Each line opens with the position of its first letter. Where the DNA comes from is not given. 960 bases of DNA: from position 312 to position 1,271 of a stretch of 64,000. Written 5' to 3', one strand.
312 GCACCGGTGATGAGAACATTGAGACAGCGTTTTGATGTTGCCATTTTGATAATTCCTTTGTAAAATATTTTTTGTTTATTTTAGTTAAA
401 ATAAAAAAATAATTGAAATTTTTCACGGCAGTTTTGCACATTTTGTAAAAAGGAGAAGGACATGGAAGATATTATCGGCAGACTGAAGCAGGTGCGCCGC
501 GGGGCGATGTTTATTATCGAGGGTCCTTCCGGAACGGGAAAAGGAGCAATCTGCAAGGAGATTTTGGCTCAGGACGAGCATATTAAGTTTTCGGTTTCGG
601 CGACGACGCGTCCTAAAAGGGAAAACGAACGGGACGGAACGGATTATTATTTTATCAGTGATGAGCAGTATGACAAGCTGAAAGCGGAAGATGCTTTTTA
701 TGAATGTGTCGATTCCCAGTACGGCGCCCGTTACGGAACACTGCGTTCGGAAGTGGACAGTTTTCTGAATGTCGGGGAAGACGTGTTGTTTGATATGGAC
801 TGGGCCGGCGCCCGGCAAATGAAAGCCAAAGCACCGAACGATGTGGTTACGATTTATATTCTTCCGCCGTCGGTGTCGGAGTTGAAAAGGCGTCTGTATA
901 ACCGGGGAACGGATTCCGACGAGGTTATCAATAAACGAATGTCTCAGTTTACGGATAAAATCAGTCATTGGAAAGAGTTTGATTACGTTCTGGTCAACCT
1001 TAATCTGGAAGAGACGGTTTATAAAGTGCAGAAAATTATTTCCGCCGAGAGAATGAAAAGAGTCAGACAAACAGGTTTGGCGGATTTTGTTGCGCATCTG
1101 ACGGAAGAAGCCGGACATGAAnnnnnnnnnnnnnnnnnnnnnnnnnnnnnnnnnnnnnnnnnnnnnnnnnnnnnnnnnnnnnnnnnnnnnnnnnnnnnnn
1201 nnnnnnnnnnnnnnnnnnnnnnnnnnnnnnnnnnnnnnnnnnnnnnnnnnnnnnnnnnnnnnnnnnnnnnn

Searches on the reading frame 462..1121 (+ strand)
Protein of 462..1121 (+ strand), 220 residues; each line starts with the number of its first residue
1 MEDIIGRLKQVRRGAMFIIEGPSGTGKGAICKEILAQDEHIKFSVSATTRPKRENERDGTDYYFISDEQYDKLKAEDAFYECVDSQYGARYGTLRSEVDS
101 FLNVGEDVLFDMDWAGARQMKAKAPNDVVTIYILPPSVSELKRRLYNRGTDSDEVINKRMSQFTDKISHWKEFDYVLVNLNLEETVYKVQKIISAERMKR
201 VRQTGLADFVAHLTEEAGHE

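Call 25: search_protein_families(library=pfam, proteins=[window:462-1121:+], max_evalue=0.00001)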
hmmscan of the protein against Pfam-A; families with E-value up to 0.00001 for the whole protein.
window:462-1121:+ (220 aa): 1 family
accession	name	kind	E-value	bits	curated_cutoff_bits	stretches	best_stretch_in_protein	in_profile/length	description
PF00625.27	Guanylate_kin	-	9.8e-43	146.4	25.2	1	16-195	4-181/182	Guanylate kinase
